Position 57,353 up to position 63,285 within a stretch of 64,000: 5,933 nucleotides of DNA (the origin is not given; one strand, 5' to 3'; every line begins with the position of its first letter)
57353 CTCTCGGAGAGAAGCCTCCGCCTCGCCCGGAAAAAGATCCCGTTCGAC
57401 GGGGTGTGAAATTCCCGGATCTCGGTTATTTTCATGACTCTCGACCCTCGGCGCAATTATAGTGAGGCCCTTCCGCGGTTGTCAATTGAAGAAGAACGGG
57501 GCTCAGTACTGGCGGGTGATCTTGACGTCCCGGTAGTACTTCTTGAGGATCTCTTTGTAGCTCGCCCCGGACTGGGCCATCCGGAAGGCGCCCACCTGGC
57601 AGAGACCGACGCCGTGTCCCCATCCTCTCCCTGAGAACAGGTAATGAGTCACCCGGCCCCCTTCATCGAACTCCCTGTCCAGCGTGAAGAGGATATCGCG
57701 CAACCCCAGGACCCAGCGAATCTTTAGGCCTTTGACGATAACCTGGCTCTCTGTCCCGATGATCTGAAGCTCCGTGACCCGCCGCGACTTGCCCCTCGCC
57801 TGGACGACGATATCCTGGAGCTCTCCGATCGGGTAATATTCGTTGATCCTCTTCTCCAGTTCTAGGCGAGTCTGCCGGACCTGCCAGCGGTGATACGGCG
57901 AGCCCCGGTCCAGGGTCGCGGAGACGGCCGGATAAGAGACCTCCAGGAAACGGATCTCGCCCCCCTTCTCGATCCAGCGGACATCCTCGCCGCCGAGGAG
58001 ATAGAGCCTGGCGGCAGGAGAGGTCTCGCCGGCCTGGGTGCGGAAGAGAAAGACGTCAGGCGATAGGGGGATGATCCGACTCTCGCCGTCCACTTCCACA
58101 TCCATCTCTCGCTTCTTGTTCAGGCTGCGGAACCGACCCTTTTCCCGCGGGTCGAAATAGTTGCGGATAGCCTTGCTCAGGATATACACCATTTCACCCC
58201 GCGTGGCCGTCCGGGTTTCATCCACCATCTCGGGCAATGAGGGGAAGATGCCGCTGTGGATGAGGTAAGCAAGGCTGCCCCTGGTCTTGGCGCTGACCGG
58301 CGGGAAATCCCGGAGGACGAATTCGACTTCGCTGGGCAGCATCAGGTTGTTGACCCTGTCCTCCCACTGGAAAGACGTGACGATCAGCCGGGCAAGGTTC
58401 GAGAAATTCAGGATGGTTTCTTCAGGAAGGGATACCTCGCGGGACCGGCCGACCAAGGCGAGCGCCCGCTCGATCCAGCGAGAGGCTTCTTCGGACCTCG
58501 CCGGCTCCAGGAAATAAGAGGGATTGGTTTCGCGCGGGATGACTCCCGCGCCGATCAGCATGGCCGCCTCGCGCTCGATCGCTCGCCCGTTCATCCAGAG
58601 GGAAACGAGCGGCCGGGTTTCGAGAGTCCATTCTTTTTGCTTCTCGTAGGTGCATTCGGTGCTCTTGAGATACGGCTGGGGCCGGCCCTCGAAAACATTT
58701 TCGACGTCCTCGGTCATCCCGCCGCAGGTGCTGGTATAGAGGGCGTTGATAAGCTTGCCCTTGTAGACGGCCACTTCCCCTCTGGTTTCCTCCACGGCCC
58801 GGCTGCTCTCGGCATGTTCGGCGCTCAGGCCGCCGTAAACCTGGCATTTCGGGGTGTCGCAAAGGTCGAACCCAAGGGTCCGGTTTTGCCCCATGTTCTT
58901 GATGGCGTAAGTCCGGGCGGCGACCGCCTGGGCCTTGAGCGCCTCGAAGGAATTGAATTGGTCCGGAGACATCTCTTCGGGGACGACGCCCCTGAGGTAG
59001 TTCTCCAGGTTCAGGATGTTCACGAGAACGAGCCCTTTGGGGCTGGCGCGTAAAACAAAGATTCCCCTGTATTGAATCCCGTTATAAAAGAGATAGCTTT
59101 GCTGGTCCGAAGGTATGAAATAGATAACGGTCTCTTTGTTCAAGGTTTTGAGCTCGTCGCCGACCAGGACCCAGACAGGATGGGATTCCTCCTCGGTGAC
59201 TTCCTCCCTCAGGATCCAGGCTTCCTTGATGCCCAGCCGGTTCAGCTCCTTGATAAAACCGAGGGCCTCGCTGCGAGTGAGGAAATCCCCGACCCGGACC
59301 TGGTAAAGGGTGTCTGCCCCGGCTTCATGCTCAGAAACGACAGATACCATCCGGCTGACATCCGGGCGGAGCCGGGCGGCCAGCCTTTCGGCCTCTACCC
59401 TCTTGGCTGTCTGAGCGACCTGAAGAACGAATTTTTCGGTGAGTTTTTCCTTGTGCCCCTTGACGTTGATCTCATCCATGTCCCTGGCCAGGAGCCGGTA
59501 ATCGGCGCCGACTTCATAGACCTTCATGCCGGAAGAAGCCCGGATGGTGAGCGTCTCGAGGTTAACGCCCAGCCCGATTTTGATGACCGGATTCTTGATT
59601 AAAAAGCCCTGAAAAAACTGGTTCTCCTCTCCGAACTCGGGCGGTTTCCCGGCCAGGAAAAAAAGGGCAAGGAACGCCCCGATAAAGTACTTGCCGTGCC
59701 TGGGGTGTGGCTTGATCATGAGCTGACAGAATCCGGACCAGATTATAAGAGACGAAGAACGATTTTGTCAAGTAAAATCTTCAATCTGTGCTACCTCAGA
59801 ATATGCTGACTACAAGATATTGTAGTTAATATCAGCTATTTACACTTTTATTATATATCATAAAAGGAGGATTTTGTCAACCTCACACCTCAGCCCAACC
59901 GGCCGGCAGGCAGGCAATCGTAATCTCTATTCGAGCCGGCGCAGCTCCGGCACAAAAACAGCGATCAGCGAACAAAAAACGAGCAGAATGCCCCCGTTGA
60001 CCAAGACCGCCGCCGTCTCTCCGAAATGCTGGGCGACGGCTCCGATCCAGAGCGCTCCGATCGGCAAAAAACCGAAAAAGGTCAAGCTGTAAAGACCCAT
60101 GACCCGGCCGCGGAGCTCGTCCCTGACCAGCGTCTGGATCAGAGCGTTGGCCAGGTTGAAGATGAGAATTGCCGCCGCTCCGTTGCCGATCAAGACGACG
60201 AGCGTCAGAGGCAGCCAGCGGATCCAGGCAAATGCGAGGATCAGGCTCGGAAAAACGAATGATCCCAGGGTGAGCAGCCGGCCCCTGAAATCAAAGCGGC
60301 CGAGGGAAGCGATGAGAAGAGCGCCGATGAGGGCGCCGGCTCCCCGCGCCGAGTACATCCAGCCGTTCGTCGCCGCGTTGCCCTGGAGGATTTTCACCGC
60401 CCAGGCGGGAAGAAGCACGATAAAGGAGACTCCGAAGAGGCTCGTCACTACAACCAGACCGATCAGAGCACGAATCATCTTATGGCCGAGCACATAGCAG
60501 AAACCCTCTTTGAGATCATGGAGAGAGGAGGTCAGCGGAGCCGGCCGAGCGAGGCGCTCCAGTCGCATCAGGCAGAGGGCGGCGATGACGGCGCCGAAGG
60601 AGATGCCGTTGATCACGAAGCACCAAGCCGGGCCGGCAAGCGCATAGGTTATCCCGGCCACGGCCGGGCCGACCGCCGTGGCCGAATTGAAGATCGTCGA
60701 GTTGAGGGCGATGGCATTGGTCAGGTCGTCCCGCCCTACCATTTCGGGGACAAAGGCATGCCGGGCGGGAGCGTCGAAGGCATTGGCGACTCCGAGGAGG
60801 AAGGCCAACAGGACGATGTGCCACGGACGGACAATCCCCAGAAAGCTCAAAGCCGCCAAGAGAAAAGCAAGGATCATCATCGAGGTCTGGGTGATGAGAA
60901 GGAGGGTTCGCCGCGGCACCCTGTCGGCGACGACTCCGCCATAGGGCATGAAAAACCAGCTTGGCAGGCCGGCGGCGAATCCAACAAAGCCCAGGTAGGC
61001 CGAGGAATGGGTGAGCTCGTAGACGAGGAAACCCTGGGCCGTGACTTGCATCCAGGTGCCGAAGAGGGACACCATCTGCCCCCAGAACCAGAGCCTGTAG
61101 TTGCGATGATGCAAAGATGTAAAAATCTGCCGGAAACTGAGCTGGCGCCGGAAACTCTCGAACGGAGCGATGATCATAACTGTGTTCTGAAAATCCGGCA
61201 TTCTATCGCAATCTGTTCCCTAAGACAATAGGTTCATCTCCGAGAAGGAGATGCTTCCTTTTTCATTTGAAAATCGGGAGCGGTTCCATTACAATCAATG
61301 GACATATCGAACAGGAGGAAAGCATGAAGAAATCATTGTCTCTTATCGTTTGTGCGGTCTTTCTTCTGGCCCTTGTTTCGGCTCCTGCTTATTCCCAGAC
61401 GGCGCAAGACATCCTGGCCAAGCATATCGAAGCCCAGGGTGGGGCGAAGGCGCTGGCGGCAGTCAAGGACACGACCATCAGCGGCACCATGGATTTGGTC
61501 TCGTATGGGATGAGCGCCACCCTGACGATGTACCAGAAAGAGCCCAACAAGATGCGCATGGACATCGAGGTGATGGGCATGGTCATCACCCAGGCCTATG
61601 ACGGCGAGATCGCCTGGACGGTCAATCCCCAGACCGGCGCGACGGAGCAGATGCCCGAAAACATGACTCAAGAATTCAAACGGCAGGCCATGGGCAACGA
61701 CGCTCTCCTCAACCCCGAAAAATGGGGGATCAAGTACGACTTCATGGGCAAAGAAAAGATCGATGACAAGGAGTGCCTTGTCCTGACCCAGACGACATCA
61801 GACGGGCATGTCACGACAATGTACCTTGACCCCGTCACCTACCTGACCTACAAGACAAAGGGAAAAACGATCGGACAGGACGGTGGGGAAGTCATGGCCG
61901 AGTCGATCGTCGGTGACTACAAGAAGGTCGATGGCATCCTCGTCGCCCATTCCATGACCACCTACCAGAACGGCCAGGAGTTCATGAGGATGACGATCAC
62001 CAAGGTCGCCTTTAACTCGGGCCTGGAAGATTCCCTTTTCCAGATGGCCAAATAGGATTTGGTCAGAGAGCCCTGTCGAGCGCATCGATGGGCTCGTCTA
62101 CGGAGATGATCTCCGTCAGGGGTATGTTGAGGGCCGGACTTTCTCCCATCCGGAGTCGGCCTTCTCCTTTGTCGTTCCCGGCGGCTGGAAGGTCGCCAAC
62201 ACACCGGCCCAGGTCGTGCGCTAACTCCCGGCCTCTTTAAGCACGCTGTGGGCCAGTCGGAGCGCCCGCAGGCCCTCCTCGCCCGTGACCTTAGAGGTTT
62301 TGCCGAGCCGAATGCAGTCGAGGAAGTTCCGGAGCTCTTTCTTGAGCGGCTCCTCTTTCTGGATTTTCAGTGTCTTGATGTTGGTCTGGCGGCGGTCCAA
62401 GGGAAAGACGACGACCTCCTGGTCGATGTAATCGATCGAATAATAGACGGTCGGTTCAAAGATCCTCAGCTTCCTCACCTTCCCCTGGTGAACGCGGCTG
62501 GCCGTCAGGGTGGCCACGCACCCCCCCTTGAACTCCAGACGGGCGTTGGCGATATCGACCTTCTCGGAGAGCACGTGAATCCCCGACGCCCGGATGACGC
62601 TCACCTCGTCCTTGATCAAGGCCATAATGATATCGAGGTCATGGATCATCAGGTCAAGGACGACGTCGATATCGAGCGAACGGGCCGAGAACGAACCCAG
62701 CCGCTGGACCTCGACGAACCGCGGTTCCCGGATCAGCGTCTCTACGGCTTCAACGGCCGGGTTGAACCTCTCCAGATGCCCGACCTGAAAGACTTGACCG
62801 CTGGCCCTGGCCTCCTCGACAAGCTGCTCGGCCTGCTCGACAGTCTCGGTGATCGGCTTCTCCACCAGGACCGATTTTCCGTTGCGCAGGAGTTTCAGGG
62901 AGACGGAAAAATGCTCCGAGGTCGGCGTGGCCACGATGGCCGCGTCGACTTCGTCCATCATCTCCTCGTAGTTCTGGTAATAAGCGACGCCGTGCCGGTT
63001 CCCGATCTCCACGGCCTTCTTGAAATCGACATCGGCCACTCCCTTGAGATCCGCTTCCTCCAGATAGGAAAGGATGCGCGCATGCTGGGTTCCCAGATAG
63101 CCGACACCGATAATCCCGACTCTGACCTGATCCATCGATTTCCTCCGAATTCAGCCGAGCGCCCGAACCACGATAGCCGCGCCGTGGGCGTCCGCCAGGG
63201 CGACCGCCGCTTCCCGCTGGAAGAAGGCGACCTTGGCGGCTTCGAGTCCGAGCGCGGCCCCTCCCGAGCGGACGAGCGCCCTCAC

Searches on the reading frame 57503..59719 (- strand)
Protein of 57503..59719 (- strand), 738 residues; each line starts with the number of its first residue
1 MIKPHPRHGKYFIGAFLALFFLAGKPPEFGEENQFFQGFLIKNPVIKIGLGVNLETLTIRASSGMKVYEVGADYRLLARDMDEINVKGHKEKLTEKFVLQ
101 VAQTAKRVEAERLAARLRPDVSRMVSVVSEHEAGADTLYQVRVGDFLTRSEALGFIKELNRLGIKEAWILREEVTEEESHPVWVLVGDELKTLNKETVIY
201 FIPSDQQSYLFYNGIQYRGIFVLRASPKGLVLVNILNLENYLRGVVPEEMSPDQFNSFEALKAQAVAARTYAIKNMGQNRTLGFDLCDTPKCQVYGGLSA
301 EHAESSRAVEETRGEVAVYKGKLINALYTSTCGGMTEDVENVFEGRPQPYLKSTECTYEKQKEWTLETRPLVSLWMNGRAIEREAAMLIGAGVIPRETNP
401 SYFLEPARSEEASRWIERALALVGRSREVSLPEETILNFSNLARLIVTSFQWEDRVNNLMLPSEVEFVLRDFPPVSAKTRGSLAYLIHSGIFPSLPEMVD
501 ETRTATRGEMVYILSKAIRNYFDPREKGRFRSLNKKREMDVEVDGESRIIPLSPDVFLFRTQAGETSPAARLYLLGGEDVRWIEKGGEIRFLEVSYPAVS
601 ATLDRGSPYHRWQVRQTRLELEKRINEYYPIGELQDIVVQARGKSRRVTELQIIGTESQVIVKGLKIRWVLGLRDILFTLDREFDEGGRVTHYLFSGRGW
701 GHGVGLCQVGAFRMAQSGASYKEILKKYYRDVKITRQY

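Call 60: search_protein_families(library=pfam, proteins=[window:57503-59719:-], max_evalue=0.00001)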
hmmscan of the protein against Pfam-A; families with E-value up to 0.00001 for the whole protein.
window:57503-59719:- (738 aa): 2 families
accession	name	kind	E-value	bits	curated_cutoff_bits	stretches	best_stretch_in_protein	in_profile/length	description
PF08486.15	SpoIID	-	1e-26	93.8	23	1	228-319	3-97/97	Stage II sporulation protein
PF05036.18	SPOR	-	5.7e-10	39.8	21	1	95-170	3-75/76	SPOR domain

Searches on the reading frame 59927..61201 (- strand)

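Call 60: search_protein_families(library=pfam, proteins=[window:59927-61201:-], max_evalue=0.00001)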
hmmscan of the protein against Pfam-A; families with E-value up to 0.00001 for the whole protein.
window:59927-61201:- (424 aa): 2 families
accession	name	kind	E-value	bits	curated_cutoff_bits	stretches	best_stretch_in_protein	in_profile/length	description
PF05977.19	MFS_3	-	1.6e-60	205.5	27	1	28-416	5-392/524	Transmembrane secretion effector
PF07690.21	MFS_1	-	1.5e-29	103.5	33.4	2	39-250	2-215/347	Major Facilitator Superfamily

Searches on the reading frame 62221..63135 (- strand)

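Call 60: search_protein_families(library=pfam, proteins=[window:62221-63135:-], max_evalue=0.00001)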
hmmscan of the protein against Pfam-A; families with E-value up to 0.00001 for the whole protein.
window:62221-63135:- (304 aa): 3 families
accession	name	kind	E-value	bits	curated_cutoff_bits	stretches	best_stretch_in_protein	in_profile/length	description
PF01408.29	GFO_IDH_MocA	-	4.1e-30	105.4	24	1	4-120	1-120/120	Oxidoreductase family, NAD-binding Rossmann fold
PF22725.1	GFO_IDH_MocA_C3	-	2.4e-08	34.4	27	1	152-225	39-116/124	GFO/IDH/MocA C-terminal domain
PF02894.22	GFO_IDH_MocA_C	-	1.7e-07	31.7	22.9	0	265-299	173-207/218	Oxidoreductase family, C-terminal alpha/beta domain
